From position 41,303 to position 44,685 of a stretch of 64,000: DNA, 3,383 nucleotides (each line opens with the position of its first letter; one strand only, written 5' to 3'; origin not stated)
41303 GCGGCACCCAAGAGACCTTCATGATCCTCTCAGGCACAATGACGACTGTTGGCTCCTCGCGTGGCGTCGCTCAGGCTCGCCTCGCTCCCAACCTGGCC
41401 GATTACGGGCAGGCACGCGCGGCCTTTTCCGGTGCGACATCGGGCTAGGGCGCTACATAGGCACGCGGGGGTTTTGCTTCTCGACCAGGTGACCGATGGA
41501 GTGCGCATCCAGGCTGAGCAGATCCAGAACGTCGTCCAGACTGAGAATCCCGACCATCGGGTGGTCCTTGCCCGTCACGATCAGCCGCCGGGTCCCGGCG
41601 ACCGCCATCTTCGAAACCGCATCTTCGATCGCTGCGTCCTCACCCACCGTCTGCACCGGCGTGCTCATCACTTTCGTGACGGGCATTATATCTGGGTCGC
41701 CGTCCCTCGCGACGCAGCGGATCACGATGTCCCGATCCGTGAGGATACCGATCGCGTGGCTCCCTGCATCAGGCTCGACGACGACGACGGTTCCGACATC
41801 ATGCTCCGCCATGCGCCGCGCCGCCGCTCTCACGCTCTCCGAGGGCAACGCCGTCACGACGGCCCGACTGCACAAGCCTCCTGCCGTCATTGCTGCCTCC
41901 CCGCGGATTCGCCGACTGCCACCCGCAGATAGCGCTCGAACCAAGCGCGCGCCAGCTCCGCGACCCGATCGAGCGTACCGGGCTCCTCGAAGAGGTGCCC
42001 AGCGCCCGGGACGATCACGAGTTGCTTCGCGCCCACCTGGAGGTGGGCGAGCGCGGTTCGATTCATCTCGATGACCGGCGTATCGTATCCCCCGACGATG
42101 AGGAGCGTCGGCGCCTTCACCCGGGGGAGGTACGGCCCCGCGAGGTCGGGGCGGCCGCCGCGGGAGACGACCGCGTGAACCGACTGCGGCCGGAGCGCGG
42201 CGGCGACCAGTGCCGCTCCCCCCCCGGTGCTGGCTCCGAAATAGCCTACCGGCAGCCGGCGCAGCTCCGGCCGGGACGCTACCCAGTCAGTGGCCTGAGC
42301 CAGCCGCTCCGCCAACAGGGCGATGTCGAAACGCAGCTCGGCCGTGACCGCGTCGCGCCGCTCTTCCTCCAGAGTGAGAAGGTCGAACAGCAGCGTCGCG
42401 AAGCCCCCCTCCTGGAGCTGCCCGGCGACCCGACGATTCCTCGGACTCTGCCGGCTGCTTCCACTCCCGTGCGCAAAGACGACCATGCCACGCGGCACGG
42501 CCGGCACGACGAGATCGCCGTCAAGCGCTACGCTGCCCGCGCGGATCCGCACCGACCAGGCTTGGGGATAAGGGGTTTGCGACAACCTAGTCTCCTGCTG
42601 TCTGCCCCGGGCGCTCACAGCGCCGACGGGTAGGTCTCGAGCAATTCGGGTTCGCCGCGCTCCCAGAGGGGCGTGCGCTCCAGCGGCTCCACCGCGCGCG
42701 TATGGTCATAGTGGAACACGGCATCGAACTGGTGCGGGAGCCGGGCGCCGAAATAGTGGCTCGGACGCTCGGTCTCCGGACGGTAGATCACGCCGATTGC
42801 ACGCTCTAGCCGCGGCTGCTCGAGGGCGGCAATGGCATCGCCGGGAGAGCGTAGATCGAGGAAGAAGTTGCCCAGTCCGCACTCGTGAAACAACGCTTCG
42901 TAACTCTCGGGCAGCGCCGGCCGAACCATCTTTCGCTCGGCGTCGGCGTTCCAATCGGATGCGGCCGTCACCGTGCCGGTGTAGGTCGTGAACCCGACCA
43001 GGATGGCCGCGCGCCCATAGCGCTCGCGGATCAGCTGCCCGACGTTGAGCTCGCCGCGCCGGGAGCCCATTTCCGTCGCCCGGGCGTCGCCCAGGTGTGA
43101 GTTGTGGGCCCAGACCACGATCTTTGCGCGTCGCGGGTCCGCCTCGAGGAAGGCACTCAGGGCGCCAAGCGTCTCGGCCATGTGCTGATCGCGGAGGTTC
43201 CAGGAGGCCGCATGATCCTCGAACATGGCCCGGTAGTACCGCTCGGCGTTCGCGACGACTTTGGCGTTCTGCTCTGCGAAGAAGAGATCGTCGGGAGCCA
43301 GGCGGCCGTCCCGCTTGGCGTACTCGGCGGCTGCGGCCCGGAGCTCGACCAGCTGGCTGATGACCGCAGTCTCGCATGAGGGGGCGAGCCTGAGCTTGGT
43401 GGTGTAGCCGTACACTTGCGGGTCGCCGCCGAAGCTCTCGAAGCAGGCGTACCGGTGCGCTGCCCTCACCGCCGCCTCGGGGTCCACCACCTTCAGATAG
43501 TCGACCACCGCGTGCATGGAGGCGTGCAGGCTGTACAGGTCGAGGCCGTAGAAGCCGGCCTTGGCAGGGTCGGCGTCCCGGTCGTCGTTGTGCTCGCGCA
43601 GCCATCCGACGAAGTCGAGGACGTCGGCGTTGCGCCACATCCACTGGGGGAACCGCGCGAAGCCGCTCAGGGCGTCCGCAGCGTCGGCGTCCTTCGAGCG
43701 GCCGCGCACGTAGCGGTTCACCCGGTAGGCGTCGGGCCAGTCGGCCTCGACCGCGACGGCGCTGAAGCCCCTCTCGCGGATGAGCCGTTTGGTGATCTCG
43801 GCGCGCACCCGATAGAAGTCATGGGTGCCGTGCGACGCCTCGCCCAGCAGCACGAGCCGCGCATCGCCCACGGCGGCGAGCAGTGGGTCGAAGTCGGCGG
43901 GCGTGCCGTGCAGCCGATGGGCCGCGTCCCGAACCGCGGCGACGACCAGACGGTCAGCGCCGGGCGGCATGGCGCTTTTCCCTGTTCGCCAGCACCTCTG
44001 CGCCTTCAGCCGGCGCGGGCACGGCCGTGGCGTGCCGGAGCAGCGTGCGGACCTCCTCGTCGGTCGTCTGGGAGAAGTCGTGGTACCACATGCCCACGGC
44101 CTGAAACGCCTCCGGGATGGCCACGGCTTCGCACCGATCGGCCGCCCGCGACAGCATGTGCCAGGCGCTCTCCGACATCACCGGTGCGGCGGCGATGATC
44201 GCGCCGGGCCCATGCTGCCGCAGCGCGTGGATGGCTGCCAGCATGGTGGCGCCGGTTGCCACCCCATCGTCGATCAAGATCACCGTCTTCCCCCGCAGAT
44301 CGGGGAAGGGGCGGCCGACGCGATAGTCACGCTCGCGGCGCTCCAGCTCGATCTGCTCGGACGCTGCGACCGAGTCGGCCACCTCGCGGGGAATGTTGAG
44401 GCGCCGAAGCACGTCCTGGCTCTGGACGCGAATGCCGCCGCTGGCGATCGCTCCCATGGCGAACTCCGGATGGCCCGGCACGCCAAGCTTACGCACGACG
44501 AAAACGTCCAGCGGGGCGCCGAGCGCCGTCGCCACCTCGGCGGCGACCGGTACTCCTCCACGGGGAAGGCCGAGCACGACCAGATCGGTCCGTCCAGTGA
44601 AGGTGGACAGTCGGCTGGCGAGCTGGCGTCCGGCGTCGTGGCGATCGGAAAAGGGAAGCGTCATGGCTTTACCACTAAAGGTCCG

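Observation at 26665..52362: CTTCA pentamers phased at exactly 11 bp upstream of most stress transcription units - candidate operator of an unidentified regulator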

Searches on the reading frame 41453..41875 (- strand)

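Call 9: search_protein_families(library=pfam, proteins=[window:41453-41875:-])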
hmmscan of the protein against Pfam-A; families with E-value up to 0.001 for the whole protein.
window:41453-41875:- (140 aa): 1 family
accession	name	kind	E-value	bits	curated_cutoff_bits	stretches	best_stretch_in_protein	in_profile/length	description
PF00571.33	CBS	-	4.6e-20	72.1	24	2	66-120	1-55/57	CBS domain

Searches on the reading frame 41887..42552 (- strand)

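Call 9: search_protein_families(library=pfam, proteins=[window:41887-42552:-])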
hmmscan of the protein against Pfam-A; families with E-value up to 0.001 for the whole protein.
window:41887-42552:- (221 aa): 5 families
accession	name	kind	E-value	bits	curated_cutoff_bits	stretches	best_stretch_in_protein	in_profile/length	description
PF01738.24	DLH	-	7.8e-09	35.9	21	1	16-199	7-200/217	Dienelactone hydrolase family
PF00561.26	Abhydrolase_1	-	1.7e-07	31.6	25.8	1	24-133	3-102/245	alpha/beta hydrolase fold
PF12146.15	Hydrolase_4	-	1.9e-07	31.1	27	0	20-129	3-105/239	Serine aminopeptidase, S33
PF00326.27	Peptidase_S9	-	7.7e-05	22.7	22.6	0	145-210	143-211/213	Prolyl oligopeptidase family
PF20408.4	Abhydrolase_11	-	0.0001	22.5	27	1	22-130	3-104/193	Alpha/beta hydrolase domain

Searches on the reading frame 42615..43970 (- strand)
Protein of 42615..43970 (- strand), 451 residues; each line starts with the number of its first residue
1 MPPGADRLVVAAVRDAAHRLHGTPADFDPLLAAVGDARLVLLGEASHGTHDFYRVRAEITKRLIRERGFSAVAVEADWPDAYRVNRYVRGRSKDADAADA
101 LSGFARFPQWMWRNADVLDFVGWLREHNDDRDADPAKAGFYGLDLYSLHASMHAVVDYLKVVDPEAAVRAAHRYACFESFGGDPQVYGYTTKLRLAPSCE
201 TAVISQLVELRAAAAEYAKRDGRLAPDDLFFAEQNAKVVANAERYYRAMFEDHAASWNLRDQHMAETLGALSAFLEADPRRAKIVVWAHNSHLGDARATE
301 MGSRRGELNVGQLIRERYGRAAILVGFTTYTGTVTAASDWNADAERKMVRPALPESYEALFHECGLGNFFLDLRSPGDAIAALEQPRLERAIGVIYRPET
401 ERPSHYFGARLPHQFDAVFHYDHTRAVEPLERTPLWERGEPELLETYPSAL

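Call 9: search_protein_families(library=pfam, proteins=[window:42615-43970:-])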
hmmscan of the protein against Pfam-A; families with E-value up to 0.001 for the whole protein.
window:42615-43970:- (451 aa): 2 families
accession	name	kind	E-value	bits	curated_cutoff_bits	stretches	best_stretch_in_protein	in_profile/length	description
PF05139.19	Erythro_esteras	-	6.4e-139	464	26.4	1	64-424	1-358/358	Erythromycin esterase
PF04187.18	Cofac_haem_bdg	-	7.9e-05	23.2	27.7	0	31-108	2-80/213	Haem-binding uptake, Tiki superfamily, ChaN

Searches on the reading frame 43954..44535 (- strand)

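Call 9: search_protein_families(library=pfam, proteins=[window:43954-44535:-])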
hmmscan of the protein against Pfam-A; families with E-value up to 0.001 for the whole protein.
window:43954-44535:- (193 aa): 3 families
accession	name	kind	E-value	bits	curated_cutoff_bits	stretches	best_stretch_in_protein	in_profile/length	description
PF00156.33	Pribosyltran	-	1e-12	48.1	26.3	1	30-135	36-140/158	Phosphoribosyl transferase domain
PF14681.12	UPRTase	-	1.8e-05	24.8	27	1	79-135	117-175/206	Uracil phosphoribosyltransferase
PF15609.12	PRTase_2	-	0.00082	19.4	28.8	0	83-117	120-154/188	Phosphoribosyl transferase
